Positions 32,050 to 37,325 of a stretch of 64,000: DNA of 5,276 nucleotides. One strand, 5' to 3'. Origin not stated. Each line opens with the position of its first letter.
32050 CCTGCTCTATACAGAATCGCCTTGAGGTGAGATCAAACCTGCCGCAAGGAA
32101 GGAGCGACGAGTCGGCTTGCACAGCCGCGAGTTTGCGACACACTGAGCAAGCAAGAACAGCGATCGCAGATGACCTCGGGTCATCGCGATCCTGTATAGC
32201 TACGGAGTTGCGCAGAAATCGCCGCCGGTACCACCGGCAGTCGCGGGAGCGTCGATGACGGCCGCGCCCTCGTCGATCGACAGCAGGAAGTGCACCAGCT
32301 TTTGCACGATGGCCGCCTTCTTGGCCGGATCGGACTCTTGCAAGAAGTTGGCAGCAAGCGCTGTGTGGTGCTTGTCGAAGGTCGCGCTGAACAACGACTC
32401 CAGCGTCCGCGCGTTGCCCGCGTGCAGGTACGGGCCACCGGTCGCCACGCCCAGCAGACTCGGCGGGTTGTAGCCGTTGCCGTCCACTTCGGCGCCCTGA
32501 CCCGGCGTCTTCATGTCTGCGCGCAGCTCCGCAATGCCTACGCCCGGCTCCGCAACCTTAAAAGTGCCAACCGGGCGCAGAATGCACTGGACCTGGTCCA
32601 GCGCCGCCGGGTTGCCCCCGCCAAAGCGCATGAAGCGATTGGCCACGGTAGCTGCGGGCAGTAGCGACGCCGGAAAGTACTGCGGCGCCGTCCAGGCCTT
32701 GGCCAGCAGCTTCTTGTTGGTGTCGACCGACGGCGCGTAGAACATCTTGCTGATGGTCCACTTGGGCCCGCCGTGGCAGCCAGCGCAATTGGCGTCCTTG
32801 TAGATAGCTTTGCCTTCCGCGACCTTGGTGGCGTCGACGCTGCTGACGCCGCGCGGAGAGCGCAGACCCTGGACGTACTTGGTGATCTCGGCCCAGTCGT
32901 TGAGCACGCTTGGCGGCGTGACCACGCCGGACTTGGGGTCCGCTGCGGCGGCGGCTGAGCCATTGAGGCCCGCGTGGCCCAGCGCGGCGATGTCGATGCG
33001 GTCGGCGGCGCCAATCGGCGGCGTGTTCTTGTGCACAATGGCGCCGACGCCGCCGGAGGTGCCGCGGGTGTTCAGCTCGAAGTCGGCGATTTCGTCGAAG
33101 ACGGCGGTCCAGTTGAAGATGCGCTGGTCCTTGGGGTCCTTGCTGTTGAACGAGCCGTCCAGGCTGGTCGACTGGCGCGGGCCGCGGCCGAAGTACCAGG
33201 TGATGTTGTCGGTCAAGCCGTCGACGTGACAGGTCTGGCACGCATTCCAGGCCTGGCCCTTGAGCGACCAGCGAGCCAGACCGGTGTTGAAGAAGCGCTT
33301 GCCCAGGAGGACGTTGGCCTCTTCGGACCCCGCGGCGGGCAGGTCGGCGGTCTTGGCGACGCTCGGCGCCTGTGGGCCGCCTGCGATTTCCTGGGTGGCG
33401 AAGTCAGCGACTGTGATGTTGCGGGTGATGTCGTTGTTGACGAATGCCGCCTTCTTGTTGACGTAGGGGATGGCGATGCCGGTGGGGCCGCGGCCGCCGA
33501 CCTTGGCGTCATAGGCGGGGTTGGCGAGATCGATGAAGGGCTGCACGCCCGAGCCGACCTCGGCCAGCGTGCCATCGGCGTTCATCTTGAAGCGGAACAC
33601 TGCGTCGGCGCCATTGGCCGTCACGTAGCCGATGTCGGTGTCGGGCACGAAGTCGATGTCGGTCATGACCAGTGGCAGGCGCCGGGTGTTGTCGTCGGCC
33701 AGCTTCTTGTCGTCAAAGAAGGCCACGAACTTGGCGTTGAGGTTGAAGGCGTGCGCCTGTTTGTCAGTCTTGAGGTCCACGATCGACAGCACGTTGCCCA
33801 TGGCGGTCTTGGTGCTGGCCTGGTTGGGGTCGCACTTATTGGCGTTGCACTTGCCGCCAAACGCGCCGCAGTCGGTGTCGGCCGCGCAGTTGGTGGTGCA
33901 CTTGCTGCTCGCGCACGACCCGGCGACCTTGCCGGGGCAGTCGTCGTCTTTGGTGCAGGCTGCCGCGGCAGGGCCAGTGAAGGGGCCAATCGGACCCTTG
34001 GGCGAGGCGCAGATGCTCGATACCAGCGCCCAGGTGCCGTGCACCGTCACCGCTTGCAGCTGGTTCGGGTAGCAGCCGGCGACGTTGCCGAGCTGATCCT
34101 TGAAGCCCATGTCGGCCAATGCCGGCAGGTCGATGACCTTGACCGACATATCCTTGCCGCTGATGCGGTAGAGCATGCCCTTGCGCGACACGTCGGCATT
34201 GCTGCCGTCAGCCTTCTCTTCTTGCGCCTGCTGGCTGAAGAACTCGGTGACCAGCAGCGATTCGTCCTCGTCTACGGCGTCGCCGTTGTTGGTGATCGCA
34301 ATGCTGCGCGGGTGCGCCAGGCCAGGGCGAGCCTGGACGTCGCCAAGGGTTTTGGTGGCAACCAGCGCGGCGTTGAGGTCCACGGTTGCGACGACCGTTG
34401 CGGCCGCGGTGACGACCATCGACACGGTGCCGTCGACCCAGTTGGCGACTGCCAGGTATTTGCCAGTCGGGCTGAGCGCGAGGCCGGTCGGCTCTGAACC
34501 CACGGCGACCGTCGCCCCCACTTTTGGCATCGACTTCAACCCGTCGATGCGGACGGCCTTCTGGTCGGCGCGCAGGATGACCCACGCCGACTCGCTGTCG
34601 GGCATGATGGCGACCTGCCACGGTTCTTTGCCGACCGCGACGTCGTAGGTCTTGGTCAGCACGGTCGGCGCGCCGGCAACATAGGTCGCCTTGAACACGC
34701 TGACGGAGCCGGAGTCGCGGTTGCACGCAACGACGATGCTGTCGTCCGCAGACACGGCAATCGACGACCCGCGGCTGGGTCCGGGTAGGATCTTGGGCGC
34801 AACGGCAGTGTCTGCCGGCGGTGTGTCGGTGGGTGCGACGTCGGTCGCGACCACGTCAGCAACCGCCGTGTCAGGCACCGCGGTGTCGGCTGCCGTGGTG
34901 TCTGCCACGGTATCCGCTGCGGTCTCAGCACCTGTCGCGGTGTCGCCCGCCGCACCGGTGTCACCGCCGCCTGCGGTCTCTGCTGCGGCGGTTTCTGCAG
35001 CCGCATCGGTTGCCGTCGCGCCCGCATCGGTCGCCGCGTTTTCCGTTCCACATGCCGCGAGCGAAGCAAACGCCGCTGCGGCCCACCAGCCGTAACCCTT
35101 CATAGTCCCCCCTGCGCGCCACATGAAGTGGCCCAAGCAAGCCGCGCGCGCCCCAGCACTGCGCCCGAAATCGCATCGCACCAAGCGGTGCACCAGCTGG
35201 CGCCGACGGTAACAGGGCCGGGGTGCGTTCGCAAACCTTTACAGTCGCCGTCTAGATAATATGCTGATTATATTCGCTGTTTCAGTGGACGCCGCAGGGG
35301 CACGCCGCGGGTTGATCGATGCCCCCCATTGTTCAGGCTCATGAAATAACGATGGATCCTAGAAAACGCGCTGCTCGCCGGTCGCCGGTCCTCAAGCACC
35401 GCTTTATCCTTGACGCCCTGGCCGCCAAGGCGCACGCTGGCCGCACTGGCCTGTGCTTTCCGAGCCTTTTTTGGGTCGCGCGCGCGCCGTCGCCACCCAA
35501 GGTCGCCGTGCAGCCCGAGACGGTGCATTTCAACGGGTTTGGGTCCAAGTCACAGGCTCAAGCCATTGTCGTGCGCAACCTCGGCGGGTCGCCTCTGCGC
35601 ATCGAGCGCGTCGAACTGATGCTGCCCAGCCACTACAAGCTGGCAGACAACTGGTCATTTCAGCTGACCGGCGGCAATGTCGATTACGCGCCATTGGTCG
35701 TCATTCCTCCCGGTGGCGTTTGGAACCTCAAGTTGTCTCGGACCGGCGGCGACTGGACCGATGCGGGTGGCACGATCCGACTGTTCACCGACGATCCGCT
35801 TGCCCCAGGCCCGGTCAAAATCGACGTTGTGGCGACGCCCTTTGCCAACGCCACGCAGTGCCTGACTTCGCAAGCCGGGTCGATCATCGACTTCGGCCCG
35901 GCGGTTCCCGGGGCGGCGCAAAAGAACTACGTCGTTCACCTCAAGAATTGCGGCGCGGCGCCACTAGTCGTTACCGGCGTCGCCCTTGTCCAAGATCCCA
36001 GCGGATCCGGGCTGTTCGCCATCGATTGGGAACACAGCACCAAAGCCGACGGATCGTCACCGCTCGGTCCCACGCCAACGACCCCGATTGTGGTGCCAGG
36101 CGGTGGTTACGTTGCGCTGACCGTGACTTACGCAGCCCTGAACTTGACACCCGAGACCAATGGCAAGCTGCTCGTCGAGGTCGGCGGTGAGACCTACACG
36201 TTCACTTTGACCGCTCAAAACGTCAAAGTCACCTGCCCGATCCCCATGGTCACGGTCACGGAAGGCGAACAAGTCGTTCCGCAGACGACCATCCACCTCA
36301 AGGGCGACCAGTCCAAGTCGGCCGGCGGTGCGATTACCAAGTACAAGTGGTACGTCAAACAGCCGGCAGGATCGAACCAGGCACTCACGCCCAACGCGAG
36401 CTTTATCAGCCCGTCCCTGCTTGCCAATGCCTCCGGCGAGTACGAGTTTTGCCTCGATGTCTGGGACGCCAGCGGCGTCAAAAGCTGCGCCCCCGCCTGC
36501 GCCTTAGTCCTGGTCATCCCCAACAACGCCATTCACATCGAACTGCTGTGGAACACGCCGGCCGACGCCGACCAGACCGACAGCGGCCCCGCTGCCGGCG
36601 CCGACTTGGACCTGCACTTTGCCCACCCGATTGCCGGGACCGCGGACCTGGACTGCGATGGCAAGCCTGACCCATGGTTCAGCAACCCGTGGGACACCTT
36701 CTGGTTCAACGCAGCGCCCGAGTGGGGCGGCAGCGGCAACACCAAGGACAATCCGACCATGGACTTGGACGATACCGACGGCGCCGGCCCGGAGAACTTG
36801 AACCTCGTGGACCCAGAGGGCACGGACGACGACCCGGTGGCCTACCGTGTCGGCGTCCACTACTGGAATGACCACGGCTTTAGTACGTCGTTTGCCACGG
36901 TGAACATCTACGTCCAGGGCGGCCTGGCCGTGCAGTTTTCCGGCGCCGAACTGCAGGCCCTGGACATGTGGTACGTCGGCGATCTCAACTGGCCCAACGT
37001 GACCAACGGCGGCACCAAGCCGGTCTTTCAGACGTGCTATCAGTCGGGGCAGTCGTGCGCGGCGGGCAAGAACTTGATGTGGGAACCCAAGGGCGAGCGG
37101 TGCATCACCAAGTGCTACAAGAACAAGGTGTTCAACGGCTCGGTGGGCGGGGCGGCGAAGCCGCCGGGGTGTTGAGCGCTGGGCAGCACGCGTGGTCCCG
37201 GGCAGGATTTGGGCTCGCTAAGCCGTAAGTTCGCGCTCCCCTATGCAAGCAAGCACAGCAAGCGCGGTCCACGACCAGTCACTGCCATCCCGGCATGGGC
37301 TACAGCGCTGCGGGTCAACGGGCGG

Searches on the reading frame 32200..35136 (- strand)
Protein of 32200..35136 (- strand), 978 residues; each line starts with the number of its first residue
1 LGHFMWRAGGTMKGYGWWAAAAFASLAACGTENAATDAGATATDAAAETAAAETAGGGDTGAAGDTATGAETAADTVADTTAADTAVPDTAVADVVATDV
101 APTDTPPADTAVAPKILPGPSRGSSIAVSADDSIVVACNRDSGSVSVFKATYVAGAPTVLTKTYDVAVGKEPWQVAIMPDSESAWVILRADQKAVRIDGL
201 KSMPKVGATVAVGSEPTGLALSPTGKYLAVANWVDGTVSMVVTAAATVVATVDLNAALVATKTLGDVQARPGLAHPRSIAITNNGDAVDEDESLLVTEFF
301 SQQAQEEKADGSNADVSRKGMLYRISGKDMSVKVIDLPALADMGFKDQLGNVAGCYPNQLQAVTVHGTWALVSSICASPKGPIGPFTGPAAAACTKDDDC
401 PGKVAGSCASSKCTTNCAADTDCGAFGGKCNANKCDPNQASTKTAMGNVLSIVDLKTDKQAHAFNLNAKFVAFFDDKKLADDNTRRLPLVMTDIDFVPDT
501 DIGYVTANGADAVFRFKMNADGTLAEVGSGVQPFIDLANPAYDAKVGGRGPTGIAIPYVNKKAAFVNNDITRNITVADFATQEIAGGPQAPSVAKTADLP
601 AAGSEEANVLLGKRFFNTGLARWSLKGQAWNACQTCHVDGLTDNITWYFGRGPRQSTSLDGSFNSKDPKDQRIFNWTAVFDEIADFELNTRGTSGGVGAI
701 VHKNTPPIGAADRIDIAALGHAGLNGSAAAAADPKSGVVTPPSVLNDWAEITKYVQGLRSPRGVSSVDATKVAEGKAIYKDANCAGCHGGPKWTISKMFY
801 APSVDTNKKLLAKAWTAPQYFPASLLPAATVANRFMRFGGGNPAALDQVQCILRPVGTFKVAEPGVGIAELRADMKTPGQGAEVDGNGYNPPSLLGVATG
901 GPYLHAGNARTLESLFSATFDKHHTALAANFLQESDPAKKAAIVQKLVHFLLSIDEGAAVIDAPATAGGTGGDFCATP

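Call 59: search_protein_families(library=pfam, proteins=[window:32200-35136:-], max_evalue=0.0001)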
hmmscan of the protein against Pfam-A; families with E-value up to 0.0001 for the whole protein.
window:32200-35136:- (978 aa): 1 family
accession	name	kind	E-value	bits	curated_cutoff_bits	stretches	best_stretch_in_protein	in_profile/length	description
PF10282.15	Lactonase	-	1.2e-08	35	21.7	0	160-286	27-155/344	Lactonase, 7-bladed beta-propeller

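Call 71: find_homologous_proteins(query=window:32200-35103:-, max_evalue=1e-50)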
Query window:32200-35103:- (967 aa): 571 proteins with E <= 1e-50 among 8000 candidates; the best 120 are listed.
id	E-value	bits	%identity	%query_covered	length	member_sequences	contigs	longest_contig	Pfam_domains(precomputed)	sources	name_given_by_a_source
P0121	0.0e+0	2163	100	100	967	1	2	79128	PF10282.16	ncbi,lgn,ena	-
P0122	0.0e+0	1631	79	94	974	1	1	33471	PF10282.16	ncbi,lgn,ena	-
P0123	0.0e+0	1593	80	89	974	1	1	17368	PF10282.16,PF00034.27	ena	-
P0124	0.0e+0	1572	77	89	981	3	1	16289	PF10282.16,PF00034.27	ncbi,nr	ncbi:MAG: YncE family protein [Myxococcales bacterium]|nr:YncE family protein [Myxococcales bacteriu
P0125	0.0e+0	1419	71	90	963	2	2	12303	PF10282.16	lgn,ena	-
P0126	0.0e+0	1360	67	96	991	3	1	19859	PF10282.16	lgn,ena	-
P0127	0.0e+0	1290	65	93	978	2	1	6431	PF10282.16,PF00034.27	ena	-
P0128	0.0e+0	1062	58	90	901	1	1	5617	-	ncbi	-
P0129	0.0e+0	1050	58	90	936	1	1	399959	-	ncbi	-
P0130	0.0e+0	1042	56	89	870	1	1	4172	-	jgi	jgi:hypothetical protein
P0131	0.0e+0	1038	57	87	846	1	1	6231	-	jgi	jgi:hypothetical protein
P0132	0.0e+0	1036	57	91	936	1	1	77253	-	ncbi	-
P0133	0.0e+0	1024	57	89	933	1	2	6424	-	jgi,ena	-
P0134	0.0e+0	1020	56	89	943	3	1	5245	PF00034.27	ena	-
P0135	1.9e-297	1008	56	90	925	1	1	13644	PF10282.16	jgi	jgi:mono/diheme cytochrome c family protein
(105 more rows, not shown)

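Call 72: find_encoding_contigs(protein=P0122, flank=10000, max_places=1)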
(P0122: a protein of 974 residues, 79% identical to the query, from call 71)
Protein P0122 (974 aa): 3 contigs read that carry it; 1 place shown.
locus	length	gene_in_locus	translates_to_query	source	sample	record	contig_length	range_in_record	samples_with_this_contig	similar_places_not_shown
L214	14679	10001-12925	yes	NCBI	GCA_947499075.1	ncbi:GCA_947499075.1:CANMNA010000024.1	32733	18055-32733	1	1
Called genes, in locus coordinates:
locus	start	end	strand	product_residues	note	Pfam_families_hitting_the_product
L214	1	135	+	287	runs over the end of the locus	PF03301:Trp_dioxygenase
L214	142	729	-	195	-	PF14321:DUF4382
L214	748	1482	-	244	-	PF00106:adh_short, PF23441:SDR (faint), PF13460:NAD_binding_10 (weak), PF13561:adh_short_C2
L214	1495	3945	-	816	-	PF17517:IgGFc_binding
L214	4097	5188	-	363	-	PF00389:2-Hacid_dh, PF02826:2-Hacid_dh_C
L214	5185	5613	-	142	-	PF01878:EVE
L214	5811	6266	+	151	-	-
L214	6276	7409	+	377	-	PF01041:DegT_DnrJ_EryC1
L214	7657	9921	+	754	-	PF00082:Peptidase_S8, PF11617:Cu-binding_MopE (weak)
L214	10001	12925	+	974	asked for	PF10282:Lactonase (faint)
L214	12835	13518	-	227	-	-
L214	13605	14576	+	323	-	-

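Call 73: find_encoding_contigs(protein=P0124, flank=10000, max_places=1)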
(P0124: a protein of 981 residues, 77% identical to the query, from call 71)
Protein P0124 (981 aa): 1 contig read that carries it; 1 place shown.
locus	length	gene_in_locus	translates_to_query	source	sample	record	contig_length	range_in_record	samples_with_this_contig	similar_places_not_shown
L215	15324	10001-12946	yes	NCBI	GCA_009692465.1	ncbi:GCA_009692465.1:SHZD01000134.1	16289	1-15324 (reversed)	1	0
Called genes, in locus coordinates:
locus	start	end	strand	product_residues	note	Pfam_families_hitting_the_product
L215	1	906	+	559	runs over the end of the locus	PF00027:cNMP_binding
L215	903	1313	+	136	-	-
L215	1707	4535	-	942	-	PF01055:Glyco_hydro_31_2nd, PF21365:Glyco_hydro_31_3rd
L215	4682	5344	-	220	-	PF00753:Lactamase_B, PF12706:Lactamase_B_2 (weak)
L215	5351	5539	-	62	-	-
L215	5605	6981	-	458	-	PF04055:Radical_SAM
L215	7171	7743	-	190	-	PF27998:ArabinogalactanP (weak)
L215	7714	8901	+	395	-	PF01979:Amidohydro_1 (weak), PF07969:Amidohydro_3 (weak)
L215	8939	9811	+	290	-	PF13622:4HBT_3, PF20789:4HBT_3C, PF02551:Acyl_CoA_thio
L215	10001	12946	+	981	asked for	PF10282:Lactonase (faint), PF00034:Cytochrom_C (faint)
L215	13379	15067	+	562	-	PF03712:Cu2_monoox_C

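Call 74: find_encoding_contigs(protein=P0125, flank=10000, max_places=1)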
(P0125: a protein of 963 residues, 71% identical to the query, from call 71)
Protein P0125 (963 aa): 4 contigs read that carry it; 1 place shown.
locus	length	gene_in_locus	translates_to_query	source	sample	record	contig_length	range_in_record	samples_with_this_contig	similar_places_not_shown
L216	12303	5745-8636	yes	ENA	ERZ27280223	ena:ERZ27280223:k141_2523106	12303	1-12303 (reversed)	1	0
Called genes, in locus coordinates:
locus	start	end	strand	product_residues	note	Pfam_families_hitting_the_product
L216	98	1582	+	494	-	-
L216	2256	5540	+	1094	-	PF00989:PAS, PF13426:PAS_9, PF00989:PAS, PF13426:PAS_9, PF00989:PAS, PF13426:PAS_9, PF00989:PAS, PF13426:PAS_9, +10 more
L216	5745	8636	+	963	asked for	PF10282:Lactonase (faint)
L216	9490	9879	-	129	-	PF15919:HicB_lk_antitox, PF15970:HicB-like_2, PF07878:RHH_5 (weak)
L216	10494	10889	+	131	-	-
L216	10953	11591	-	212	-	PF20796:PDDEXK_13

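Call 75: find_encoding_contigs(protein=P0126, flank=10000, max_places=1)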
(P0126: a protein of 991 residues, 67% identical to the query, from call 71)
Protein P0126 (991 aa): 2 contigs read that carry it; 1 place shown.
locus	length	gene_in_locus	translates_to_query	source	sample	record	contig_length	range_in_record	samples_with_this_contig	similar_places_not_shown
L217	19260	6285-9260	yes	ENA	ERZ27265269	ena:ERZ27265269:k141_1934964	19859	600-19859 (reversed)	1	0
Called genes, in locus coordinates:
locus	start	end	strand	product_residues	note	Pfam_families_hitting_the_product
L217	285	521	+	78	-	PF09954:DUF2188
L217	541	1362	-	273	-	PF00005:ABC_tran, PF02463:SMC_N (faint), PF13304:AAA_21 (faint)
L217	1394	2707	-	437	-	-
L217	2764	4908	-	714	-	-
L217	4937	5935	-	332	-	PF00490:ALAD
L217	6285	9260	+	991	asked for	PF10282:Lactonase (faint)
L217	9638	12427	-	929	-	-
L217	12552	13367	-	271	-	PF02405:MlaE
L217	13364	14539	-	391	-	-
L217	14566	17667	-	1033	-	PF00595:PDZ, PF17820:PDZ_6, PF03572:Peptidase_S41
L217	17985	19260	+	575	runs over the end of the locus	PF13428:TPR_14 (faint), PF12895:ANAPC3 (faint), PF23914:TPR_CcmH_CycH (faint), PF07719:TPR_2 (faint), PF13414:TPR_11 (faint), PF13485:Peptidase_MA_2 (weak), PF13432:TPR_16 (weak), PF14559:TPR_19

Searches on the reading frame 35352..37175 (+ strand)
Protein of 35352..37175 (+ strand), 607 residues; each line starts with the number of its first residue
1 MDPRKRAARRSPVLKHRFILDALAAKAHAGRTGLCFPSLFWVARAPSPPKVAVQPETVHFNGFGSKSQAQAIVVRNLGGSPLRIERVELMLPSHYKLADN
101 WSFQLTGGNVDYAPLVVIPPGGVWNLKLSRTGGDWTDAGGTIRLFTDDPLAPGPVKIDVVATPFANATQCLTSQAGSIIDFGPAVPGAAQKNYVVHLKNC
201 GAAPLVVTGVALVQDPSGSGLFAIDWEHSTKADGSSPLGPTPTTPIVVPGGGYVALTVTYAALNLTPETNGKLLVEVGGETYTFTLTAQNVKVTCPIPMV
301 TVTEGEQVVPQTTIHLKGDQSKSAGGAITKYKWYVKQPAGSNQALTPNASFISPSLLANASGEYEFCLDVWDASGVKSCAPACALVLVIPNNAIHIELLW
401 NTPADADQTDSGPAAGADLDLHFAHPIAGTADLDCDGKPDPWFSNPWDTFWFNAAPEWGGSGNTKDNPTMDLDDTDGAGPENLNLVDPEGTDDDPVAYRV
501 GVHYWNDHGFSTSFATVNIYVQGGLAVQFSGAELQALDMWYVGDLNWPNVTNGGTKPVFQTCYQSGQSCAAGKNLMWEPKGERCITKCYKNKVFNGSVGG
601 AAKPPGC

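Call 59: search_protein_families(library=pfam, proteins=[window:35352-37175:+], max_evalue=0.0001)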
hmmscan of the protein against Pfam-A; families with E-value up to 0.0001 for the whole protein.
window:35352-37175:+ (607 aa): 1 family
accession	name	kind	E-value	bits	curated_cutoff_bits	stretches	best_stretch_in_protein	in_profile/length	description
PF22352.2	K319L-like_PKD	-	2.2e-08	34.4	27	1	309-377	9-75/84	K319L-like, PKD domain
